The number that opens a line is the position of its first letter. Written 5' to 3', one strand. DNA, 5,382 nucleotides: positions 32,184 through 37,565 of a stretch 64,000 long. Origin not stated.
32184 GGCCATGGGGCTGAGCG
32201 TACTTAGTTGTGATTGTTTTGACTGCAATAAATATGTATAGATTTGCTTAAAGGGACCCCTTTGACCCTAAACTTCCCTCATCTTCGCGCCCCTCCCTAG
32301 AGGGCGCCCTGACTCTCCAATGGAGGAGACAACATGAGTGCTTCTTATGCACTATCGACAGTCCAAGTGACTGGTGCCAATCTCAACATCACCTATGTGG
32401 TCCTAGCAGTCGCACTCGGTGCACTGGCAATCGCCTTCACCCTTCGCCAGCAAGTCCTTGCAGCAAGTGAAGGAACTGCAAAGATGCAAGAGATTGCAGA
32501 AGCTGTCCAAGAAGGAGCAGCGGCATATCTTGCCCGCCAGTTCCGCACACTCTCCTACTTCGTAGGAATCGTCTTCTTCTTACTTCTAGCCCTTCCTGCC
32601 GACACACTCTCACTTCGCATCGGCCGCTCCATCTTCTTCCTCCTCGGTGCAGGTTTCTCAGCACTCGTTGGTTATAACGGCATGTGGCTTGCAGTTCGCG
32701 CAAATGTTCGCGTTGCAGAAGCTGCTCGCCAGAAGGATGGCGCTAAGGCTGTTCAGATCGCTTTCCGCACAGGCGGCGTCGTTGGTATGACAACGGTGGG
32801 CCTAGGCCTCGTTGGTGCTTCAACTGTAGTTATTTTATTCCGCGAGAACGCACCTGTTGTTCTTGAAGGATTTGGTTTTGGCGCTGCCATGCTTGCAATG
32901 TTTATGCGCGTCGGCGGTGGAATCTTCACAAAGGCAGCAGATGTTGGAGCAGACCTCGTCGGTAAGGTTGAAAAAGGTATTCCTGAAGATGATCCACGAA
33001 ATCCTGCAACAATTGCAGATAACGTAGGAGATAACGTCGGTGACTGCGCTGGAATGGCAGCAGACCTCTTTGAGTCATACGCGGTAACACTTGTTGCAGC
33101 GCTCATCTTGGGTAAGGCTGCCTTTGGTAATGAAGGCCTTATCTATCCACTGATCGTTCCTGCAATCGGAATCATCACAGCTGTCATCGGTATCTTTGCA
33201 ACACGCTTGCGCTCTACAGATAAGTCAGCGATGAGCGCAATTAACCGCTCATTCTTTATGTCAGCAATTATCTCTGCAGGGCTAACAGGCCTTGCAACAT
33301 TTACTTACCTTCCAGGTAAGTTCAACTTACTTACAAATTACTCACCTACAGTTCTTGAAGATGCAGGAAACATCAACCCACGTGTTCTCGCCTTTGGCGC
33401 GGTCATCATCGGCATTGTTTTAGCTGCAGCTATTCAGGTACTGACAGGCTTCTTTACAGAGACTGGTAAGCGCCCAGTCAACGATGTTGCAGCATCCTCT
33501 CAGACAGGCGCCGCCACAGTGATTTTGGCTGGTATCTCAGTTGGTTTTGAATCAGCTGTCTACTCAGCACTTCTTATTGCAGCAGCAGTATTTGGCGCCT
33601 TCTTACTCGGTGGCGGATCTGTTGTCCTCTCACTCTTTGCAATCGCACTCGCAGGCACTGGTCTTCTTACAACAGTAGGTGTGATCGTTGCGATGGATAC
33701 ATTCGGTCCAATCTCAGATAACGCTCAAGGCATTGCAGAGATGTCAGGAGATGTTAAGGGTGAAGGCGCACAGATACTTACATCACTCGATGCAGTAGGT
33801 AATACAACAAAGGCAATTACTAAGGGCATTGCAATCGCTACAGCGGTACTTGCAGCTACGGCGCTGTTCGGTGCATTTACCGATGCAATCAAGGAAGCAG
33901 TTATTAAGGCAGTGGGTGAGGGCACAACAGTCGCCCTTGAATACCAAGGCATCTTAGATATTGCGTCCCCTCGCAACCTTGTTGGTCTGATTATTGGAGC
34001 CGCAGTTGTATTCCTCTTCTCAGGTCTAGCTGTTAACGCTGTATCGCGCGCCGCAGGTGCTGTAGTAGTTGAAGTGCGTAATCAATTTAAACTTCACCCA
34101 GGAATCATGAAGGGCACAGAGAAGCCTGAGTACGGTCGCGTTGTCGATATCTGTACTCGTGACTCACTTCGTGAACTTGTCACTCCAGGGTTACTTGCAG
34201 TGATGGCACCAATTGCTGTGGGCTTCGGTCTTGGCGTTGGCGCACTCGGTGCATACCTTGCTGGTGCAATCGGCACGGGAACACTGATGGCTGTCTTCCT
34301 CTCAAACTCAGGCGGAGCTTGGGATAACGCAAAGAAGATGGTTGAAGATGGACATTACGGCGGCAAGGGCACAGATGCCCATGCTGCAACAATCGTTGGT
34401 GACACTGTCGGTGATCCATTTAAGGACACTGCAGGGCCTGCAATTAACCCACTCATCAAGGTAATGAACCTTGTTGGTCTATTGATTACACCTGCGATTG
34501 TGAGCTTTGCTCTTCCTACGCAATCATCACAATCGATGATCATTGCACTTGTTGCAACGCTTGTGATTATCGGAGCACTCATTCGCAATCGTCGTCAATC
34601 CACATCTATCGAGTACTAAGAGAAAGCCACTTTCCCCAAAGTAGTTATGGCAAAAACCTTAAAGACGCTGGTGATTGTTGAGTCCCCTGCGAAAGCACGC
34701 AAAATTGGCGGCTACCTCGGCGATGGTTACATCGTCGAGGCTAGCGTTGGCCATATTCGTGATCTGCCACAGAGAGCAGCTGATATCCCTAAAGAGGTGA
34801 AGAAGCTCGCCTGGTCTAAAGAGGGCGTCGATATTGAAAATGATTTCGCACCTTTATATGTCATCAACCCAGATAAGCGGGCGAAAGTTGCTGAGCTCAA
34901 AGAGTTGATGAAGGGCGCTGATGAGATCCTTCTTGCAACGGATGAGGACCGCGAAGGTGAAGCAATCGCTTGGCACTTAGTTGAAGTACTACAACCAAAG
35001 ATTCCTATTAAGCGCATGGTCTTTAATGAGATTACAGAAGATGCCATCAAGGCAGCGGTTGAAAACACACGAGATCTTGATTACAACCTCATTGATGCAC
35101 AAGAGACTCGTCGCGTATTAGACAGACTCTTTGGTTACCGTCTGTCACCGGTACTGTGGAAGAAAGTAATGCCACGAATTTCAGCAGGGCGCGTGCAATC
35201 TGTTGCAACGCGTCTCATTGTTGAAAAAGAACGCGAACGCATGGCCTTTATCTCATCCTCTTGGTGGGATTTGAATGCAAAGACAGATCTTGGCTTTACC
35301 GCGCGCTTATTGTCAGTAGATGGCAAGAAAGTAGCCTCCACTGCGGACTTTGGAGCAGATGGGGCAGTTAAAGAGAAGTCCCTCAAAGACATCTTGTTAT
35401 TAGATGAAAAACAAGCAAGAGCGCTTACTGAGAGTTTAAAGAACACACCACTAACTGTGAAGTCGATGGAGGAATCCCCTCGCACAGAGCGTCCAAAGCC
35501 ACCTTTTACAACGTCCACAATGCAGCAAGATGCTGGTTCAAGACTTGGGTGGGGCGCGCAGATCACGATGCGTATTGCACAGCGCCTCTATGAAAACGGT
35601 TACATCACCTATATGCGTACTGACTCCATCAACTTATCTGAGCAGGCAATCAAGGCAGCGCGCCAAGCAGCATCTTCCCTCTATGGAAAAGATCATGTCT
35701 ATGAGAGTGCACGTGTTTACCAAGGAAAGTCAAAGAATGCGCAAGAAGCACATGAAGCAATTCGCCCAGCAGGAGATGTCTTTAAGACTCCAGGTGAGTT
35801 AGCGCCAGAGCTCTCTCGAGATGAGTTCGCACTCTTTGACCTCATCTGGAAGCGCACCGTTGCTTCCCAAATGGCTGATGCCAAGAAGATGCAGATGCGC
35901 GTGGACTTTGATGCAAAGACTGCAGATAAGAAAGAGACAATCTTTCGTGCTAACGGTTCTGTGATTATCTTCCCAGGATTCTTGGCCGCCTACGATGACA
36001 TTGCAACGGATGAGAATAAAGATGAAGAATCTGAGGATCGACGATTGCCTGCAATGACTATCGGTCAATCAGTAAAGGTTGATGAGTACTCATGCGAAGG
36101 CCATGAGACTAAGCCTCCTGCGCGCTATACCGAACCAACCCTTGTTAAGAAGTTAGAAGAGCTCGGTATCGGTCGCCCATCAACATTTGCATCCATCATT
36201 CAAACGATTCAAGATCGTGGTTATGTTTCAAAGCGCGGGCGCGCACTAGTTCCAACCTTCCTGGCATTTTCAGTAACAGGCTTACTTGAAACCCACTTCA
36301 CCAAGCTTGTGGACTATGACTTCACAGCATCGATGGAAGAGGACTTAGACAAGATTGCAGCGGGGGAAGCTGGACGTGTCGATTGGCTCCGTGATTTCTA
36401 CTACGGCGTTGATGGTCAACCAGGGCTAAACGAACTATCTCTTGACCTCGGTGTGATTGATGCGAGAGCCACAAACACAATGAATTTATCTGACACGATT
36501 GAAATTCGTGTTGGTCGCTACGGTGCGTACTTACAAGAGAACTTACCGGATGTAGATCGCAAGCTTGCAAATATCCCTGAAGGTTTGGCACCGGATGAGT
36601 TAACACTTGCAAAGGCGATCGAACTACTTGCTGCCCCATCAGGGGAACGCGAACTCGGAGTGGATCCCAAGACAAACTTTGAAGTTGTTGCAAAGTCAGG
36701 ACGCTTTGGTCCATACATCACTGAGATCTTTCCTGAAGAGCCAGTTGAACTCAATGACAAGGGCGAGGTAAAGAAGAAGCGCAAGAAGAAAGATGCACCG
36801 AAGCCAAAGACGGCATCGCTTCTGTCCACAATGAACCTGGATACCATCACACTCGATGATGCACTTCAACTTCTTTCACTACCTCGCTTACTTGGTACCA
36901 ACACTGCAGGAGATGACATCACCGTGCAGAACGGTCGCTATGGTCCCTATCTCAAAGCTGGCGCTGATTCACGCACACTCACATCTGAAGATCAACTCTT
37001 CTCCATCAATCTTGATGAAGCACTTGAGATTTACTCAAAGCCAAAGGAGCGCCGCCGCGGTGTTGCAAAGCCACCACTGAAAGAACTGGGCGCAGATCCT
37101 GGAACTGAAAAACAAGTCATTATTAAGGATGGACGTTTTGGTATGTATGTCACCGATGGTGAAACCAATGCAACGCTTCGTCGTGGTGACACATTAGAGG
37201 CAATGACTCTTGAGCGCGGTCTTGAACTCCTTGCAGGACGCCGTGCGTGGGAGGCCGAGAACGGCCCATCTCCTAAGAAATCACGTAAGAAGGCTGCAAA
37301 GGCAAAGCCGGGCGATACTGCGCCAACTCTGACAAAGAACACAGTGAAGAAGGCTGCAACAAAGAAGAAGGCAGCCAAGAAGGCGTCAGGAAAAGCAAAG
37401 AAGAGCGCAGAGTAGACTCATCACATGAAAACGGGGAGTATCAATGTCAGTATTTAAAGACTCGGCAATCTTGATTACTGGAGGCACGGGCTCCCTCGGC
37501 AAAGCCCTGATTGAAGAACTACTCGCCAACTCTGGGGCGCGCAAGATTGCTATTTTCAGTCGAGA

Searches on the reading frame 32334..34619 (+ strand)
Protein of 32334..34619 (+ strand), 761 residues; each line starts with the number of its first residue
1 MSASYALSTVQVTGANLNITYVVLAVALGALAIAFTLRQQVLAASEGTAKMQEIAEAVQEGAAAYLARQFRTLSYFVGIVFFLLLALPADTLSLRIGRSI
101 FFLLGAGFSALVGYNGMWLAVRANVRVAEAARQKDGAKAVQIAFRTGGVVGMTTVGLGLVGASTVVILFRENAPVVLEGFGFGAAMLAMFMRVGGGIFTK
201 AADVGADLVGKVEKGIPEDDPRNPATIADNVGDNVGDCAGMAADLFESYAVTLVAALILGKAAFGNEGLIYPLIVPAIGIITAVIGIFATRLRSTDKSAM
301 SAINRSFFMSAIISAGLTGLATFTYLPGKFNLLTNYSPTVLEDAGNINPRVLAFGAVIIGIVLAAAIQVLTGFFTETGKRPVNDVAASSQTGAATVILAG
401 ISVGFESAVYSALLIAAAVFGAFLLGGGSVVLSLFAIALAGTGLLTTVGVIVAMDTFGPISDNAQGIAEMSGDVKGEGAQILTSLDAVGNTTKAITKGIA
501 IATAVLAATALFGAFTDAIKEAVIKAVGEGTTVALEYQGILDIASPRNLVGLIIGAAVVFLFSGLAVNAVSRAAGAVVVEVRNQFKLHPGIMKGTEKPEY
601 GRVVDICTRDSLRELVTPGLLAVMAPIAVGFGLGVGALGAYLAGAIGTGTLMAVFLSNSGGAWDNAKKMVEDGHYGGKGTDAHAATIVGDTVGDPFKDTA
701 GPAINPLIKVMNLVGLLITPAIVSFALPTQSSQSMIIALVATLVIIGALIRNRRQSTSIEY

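Call 7: search_protein_families(library=pfam, proteins=[window:32334-34619:+])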
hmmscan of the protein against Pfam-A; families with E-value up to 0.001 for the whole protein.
window:32334-34619:+ (761 aa): 1 family
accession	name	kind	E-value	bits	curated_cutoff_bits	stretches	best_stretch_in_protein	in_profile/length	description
PF03030.21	H_PPase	-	4.6e-245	815.6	29.7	1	30-718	3-645/645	Inorganic H+ pyrophosphatase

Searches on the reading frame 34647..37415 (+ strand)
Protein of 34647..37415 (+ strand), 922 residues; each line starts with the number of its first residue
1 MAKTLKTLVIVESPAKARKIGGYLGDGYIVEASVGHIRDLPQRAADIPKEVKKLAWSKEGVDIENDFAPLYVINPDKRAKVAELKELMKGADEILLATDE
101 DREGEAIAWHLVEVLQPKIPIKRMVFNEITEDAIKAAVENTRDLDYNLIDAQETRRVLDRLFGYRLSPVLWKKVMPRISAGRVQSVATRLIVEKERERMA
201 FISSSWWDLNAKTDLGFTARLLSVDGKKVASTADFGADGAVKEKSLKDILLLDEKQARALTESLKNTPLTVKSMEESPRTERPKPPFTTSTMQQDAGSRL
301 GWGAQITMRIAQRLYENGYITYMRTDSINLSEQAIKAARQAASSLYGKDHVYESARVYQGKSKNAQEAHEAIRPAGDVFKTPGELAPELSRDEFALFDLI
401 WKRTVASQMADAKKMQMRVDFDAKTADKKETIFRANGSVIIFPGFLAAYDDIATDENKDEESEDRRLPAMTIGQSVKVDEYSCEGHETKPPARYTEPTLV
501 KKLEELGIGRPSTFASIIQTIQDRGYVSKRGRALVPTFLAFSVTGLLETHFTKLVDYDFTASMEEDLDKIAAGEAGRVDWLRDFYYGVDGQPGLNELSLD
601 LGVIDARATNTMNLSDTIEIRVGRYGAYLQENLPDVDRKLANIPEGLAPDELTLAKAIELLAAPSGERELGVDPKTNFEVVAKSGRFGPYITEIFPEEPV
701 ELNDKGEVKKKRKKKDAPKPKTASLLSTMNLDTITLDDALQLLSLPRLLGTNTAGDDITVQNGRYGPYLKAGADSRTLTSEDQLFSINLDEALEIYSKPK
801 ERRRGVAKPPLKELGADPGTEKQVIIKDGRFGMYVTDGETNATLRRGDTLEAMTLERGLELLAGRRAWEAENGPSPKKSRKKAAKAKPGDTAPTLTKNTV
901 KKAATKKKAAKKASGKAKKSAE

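Call 7: search_protein_families(library=pfam, proteins=[window:34647-37415:+])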
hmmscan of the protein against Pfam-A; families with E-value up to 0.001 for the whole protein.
window:34647-37415:+ (922 aa): 4 families
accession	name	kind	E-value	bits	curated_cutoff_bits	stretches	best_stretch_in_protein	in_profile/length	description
PF01131.25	Topoisom_bac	-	8.4e-119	397.7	35.1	1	144-580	2-409/411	DNA topoisomerase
PF13368.11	Toprim_C_rpt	-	5.8e-55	183.5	22.3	4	817-867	1-51/57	Topoisomerase C-terminal repeat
PF01751.28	Toprim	-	9.4e-21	74.2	23.1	1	7-129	1-96/96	Toprim domain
PF13662.12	Toprim_4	-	0.00096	19.8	25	0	70-123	34-83/85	Toprim domain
